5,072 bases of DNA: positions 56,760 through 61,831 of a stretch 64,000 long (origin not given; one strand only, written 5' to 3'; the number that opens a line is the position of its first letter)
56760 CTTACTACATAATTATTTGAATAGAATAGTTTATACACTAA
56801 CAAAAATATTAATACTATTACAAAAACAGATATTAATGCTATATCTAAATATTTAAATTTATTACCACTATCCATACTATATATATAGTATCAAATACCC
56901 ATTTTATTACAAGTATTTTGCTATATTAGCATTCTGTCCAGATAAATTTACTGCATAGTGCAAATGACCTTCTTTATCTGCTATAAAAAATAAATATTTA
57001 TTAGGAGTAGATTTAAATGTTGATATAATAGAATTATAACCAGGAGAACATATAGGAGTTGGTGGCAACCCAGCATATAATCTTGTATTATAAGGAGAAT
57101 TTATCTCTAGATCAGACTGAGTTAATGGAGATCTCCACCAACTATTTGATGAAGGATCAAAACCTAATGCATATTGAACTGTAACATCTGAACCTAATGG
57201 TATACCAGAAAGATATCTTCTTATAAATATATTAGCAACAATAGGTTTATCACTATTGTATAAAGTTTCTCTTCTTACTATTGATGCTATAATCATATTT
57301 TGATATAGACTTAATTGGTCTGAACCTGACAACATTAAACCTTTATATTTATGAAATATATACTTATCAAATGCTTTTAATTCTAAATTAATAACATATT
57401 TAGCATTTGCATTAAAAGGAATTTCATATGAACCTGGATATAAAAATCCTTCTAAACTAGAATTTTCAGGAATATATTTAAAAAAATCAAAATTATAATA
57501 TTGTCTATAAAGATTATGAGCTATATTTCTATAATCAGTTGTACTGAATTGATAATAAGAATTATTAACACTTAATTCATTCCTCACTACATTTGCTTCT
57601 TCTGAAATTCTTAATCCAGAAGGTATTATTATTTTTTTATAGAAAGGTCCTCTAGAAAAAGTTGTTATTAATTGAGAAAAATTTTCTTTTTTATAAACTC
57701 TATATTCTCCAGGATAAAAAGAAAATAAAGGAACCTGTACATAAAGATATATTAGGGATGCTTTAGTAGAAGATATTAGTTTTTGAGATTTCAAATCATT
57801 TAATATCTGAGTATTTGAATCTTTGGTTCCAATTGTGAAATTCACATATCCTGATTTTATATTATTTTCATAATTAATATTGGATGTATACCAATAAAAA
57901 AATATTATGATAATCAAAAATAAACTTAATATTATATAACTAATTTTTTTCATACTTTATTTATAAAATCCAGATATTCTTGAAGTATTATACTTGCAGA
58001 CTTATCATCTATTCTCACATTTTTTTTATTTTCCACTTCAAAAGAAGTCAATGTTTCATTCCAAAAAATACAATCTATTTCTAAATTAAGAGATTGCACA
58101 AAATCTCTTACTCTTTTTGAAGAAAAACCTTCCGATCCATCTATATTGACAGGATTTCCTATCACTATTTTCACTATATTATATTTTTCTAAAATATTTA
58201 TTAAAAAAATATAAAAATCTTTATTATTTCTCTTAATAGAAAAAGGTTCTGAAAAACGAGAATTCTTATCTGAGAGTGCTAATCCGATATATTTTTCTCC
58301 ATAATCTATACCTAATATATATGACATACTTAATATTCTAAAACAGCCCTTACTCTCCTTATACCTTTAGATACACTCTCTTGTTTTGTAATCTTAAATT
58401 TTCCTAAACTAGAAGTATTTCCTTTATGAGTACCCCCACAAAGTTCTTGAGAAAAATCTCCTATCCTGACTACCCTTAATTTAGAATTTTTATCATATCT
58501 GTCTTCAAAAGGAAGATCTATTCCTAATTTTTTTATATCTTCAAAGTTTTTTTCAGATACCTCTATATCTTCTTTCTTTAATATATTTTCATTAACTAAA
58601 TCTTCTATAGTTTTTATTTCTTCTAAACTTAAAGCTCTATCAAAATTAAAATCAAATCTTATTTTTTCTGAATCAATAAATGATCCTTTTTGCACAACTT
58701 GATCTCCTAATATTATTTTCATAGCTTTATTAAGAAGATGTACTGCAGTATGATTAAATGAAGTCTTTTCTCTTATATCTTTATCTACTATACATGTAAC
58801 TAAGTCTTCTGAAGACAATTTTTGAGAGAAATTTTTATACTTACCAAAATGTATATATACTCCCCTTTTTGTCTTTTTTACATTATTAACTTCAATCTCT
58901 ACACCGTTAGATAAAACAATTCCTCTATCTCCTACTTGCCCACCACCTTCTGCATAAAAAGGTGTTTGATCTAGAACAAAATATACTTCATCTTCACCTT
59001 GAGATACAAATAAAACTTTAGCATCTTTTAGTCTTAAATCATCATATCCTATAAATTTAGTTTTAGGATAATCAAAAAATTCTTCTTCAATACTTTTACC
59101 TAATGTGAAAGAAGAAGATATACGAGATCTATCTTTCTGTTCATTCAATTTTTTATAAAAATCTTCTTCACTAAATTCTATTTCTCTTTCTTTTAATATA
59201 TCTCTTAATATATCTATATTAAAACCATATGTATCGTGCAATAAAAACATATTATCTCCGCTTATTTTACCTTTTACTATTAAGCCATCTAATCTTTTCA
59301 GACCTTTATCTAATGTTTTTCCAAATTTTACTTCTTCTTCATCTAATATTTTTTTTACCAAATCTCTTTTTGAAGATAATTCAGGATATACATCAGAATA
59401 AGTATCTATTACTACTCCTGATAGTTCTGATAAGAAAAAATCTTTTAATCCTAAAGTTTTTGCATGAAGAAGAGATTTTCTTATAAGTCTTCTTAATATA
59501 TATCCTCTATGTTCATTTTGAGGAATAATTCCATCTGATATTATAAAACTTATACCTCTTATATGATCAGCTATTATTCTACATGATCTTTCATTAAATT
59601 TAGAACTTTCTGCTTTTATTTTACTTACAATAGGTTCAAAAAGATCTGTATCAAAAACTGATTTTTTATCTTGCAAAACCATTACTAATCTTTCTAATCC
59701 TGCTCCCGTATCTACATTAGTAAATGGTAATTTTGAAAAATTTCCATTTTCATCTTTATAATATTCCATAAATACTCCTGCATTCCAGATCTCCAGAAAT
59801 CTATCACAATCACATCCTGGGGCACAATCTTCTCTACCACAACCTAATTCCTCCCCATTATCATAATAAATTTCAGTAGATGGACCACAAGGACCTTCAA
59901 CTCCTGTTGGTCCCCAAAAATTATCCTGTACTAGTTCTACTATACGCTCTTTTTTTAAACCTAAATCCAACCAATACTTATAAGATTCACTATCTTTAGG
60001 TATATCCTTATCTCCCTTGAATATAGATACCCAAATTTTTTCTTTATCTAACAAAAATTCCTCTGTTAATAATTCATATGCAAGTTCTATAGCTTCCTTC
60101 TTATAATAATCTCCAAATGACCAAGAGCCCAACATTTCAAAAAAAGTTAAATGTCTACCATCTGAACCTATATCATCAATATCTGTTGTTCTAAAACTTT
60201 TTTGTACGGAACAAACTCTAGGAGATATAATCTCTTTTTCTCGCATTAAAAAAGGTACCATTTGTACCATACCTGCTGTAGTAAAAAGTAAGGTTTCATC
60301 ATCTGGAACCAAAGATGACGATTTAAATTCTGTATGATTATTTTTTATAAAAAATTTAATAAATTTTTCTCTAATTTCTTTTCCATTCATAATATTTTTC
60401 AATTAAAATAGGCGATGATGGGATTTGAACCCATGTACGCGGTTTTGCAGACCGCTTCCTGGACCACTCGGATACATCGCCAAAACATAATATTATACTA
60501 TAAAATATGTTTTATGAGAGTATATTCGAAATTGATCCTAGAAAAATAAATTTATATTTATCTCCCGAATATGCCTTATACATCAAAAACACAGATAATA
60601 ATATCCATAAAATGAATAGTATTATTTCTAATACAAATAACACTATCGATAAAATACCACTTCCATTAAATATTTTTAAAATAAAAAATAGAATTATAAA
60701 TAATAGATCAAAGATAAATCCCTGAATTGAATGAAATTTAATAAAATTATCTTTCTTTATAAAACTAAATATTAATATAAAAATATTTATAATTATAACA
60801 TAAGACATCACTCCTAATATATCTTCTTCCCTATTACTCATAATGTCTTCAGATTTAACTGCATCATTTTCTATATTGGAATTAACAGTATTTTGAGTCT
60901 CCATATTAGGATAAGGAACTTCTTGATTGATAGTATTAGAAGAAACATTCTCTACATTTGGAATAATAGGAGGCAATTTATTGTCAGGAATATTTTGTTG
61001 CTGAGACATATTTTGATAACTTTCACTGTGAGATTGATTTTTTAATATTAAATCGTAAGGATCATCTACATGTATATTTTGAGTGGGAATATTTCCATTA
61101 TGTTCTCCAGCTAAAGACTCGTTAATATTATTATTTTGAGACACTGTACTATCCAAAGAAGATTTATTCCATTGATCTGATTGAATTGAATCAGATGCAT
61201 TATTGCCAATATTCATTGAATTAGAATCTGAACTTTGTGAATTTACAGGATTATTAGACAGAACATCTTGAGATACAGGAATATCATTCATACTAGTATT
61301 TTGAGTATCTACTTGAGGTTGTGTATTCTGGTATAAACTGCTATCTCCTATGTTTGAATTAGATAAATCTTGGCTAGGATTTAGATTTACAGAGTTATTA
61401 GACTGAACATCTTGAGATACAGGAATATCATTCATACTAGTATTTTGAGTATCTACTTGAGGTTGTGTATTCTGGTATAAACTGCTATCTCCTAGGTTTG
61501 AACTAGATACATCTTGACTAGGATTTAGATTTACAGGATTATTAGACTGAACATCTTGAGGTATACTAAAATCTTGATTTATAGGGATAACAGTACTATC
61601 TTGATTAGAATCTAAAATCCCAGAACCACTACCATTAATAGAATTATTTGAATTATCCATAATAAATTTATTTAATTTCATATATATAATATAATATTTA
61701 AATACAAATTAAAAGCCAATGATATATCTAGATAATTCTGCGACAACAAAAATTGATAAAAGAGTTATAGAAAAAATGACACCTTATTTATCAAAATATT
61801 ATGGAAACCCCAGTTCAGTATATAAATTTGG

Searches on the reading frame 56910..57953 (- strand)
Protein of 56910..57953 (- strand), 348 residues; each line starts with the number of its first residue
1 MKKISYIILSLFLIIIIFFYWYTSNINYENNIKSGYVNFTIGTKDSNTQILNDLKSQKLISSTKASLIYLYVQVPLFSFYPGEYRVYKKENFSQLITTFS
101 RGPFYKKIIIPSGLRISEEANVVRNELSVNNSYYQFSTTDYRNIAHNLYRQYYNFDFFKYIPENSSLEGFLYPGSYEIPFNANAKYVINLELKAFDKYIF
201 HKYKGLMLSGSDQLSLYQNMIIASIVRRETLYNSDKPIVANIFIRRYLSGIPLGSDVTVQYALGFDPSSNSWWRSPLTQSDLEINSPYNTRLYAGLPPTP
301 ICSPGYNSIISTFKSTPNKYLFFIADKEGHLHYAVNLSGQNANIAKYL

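Call 30: search_protein_families(library=pfam, proteins=[window:56910-57953:-], max_evalue=0.0001)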
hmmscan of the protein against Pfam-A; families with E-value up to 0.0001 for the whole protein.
window:56910-57953:- (348 aa): 1 family
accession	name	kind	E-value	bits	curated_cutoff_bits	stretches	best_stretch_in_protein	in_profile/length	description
PF02618.21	YceG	-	3.7e-55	187.8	32.4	1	39-346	1-275/275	YceG-like family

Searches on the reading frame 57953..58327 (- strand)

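Call 31: search_protein_families(library=pfam, proteins=[window:57953-58327:-], max_evalue=1)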
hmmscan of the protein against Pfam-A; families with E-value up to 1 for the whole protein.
window:57953-58327:- (125 aa): 3 families
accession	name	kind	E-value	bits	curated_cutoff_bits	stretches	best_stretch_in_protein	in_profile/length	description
PF03652.20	RuvX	-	1e-25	91.1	29.2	1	3-120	2-133/134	Holliday junction resolvase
PF24594.1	DUF7618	-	0.047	14.3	27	1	15-73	21-78/107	Family of unknown function (DUF7618)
PF18249.6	Ca_bind_SSO6904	-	0.093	13.5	25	1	26-57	50-80/90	Calcium binding protein SSO6904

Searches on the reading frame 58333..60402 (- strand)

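Call 31: search_protein_families(library=pfam, proteins=[window:58333-60402:-], max_evalue=1)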
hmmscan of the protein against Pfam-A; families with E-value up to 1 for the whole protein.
window:58333-60402:- (690 aa): 2 families
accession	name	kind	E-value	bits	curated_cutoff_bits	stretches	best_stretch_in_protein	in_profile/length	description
PF01411.24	tRNA-synt_2c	-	4.3e-159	531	30.3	1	9-542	1-551/552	tRNA synthetases class II (A)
PF07973.19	tRNA_SAD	-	9.1e-16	58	24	1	642-684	1-43/44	Threonyl and Alanyl tRNA synthetase second additional domain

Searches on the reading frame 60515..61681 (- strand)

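Call 31: search_protein_families(library=pfam, proteins=[window:60515-61681:-], max_evalue=1)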
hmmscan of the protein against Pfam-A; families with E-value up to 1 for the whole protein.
window:60515-61681:- (389 aa): 3 families
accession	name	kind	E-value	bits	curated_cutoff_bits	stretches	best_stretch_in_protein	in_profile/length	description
PF08953.17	DUF1899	-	0.0022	18.2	20.7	1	66-102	5-41/66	Domain of unknown function (DUF1899)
PF17410.7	Stevor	-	0.14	12.1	25.4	1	291-362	190-257/275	Subtelomeric Variable Open Reading frame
PF09685.15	DUF4870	-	0.37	11.3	25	1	300-380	24-102/107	Domain of unknown function (DUF4870)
